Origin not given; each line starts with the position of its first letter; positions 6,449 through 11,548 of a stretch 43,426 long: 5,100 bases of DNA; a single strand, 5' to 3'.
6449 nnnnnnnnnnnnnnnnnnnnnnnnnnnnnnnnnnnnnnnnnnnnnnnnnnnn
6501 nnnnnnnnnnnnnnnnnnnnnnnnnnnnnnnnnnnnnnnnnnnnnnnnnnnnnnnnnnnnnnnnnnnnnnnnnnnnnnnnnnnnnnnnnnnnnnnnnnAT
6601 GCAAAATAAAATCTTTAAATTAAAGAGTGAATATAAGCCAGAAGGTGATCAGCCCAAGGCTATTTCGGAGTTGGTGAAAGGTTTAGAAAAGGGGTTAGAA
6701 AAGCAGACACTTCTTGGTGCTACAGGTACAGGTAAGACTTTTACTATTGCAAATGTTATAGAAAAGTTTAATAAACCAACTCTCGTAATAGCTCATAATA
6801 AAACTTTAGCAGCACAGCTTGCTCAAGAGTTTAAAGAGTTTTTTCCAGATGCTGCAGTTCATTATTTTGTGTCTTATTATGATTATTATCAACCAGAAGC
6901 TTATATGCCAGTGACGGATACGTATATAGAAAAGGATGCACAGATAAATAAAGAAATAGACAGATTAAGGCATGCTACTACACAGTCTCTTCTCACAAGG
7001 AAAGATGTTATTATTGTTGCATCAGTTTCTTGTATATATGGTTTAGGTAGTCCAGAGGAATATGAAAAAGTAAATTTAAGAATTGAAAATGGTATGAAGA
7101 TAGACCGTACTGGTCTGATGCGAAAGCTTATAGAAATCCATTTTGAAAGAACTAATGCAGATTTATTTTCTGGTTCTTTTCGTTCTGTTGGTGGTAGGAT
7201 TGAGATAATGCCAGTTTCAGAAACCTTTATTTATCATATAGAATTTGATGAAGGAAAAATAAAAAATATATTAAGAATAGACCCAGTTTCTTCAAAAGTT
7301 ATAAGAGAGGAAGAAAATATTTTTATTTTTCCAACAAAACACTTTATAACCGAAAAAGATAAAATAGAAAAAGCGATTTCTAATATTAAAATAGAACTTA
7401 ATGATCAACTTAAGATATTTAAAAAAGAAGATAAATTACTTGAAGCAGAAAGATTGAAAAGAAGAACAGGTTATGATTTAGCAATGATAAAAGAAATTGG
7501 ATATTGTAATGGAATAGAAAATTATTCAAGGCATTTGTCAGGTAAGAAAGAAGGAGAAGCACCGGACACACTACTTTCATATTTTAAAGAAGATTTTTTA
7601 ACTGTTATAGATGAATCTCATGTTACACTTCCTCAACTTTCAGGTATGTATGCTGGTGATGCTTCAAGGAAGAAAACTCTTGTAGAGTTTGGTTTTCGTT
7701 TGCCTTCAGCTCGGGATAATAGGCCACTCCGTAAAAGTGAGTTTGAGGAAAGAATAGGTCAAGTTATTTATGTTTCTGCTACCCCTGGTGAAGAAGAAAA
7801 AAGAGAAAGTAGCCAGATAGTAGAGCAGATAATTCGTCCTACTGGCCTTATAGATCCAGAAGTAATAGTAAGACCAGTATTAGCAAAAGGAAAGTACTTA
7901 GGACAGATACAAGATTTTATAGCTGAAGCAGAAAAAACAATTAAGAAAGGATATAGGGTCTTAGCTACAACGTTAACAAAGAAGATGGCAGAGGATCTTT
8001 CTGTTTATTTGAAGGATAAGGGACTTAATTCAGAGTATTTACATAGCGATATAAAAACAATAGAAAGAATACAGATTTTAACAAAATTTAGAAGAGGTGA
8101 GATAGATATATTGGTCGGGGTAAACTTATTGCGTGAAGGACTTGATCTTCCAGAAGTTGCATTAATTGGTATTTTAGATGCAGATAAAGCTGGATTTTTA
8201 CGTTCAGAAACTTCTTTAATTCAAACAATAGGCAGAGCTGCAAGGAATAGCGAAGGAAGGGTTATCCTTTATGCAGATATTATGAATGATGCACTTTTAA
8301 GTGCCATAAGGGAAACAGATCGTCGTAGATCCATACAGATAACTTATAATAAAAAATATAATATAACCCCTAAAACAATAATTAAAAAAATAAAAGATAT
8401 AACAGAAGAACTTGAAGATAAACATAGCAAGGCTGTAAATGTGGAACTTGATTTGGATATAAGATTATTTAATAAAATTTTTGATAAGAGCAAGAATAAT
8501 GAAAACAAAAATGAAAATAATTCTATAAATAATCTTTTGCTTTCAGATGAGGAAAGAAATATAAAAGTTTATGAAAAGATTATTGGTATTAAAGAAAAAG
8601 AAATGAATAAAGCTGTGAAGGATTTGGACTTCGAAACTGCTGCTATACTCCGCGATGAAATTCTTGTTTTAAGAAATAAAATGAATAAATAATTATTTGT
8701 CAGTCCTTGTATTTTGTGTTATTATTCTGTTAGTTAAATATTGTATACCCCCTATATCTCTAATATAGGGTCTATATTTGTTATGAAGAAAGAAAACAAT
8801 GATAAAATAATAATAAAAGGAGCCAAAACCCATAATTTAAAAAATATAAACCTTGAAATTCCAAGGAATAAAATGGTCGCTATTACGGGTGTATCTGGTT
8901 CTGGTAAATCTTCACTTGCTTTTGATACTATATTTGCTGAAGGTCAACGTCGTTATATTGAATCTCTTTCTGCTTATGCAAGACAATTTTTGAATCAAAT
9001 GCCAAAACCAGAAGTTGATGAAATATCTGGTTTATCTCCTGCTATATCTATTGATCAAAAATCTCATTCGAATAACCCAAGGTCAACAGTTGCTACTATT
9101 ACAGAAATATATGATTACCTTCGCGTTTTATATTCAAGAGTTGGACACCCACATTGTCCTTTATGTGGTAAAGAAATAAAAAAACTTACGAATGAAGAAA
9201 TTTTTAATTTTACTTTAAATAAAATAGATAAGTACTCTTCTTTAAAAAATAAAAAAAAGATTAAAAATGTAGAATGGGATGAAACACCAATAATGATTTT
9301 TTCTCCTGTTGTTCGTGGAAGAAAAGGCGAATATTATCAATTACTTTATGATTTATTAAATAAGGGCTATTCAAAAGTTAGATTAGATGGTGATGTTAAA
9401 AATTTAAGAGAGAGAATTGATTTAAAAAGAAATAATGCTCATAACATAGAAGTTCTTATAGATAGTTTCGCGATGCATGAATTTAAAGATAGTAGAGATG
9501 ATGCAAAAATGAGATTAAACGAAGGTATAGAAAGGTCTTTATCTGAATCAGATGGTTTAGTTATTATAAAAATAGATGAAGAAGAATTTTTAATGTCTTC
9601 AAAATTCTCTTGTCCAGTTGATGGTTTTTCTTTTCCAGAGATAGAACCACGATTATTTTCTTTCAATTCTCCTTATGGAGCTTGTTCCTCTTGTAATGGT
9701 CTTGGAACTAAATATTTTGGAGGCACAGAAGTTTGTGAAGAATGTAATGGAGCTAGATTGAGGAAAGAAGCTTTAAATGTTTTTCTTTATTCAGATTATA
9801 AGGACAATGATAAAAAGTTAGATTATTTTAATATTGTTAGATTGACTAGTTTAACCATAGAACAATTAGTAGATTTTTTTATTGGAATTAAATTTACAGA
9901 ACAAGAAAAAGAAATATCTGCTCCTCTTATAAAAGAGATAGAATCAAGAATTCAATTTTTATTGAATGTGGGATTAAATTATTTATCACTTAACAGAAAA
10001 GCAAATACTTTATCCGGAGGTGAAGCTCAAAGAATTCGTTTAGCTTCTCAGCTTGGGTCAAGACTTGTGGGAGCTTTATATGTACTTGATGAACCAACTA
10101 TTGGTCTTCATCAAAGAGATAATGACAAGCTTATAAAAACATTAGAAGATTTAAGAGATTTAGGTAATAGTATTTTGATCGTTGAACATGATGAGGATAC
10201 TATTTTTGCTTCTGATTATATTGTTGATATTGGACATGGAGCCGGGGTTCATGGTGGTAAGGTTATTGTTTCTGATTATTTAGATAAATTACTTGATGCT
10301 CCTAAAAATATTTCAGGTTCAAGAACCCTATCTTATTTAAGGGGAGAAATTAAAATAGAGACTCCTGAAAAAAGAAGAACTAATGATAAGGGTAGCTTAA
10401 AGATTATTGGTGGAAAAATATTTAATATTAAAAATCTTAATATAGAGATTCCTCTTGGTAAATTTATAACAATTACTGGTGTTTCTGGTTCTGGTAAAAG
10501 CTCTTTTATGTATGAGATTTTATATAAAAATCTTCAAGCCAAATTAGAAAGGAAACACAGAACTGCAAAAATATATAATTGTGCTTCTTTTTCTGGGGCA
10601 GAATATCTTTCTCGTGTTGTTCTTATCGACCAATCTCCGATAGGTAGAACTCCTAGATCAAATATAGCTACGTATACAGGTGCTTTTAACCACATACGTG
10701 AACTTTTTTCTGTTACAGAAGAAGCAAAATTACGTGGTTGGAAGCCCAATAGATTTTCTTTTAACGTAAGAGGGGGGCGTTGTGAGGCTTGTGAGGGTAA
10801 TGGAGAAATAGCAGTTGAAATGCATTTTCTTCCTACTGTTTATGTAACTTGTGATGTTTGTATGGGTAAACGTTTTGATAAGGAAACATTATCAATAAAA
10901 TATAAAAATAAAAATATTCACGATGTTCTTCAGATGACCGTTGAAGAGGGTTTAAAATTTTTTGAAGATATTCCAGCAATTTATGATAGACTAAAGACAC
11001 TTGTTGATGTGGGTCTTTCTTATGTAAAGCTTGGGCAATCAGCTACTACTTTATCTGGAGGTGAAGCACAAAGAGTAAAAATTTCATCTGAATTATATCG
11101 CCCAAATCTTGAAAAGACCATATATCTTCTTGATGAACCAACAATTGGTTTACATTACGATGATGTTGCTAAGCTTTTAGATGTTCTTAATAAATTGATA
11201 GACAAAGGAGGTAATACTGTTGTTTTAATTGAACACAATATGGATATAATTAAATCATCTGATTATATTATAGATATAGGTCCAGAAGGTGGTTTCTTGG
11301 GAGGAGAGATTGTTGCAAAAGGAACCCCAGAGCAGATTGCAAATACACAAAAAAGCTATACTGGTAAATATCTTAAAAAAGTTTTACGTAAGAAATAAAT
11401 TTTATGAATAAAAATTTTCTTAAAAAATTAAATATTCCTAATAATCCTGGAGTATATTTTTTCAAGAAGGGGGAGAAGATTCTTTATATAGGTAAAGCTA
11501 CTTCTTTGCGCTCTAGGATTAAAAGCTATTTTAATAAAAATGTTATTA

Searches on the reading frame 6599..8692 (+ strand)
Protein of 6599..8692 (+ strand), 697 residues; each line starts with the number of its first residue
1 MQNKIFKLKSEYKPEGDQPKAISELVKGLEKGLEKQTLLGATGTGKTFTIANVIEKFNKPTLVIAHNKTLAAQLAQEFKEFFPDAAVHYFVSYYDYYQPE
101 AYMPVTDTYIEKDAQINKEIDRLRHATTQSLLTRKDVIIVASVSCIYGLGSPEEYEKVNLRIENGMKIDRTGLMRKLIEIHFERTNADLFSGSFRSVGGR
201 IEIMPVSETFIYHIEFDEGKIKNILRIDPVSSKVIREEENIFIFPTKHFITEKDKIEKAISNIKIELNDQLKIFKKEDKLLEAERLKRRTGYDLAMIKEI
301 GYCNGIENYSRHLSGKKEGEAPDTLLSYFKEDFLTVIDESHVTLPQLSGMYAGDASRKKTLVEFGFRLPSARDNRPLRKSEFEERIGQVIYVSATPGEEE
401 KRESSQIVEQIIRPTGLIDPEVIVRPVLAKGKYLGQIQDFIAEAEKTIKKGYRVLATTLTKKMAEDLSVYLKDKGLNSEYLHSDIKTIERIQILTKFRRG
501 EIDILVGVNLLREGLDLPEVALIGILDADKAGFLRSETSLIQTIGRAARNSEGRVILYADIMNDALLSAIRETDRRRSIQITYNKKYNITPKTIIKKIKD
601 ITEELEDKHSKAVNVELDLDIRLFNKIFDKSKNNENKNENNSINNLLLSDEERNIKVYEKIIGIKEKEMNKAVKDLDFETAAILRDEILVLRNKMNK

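Call 5: search_protein_families(library=pfam, proteins=[window:6599-8692:+], max_evalue=0.001)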
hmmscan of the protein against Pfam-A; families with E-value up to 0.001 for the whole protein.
window:6599-8692:+ (697 aa): 6 families
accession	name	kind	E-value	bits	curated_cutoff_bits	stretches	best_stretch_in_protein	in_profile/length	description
PF00271.37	Helicase_C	-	7e-20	71.8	23.5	1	447-550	11-109/110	Helicase conserved C-terminal domain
PF17757.6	UvrB_inter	-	2.5e-18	66.4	22.9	1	160-249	1-91/91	UvrB interaction domain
PF12344.14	UvrB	-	2.8e-16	59.5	27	1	557-599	1-43/43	Ultra-violet resistance protein B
PF04851.21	ResIII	-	7.5e-13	49.2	22.5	1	13-116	3-110/164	Type III restriction enzyme, res subunit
PF02151.25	UVR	-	7.9e-09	35.4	21.5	1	666-693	8-35/36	UvrB/uvrC motif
PF00270.35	DEAD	-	3.6e-05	24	26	1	18-87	4-76/167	DEAD/DEAH box helicase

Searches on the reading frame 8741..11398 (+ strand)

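Call 5: search_protein_families(library=pfam, proteins=[window:8741-11398:+], max_evalue=0.001)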
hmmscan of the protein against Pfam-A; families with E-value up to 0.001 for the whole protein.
window:8741-11398:+ (885 aa): 12 families
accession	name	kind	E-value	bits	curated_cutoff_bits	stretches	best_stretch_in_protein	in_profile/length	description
PF00005.33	ABC_tran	-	2.6e-22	80.3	25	2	33-60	1-28/137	ABC transporter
PF17760.6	UvrA_inter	-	1.3e-21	76.9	23.3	1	180-279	15-108/109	UvrA interaction domain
PF02463.25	SMC_N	-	5.4e-10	39.5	40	0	22-496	4-210/220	RecF/RecN/SMC N terminal domain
PF20720.3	nSTAND3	-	1.3e-08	35.2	27.2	0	30-62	4-36/155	Novel STAND NTPase 3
PF13304.12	AAA_21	-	1.2e-07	32.5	27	0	778-829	244-295/304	AAA domain, putative AbiEii toxin, Type IV TA system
PF20703.3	nSTAND1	-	8.4e-07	29.4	27.1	0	39-61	29-51/379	Novel STAND NTPase 1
PF13555.12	AAA_29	-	1.3e-06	28.5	27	0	37-59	16-38/61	P-loop containing region of AAA domain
PF00684.25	DnaJ_CXXCXGXG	-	1.2e-05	25.9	32.7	0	680-710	17-50/65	DnaJ central domain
PF13191.12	AAA_16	-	5e-05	24.3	32.6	0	44-83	25-63/167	AAA ATPase domain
PF06745.19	ATPase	-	0.00012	22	26.6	0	570-599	16-45/231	KaiC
PF13401.12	AAA_22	-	0.00014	22.6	27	0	574-627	6-54/130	AAA domain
PF13173.12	AAA_14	-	0.00039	20.9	27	0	574-601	3-28/129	AAA domain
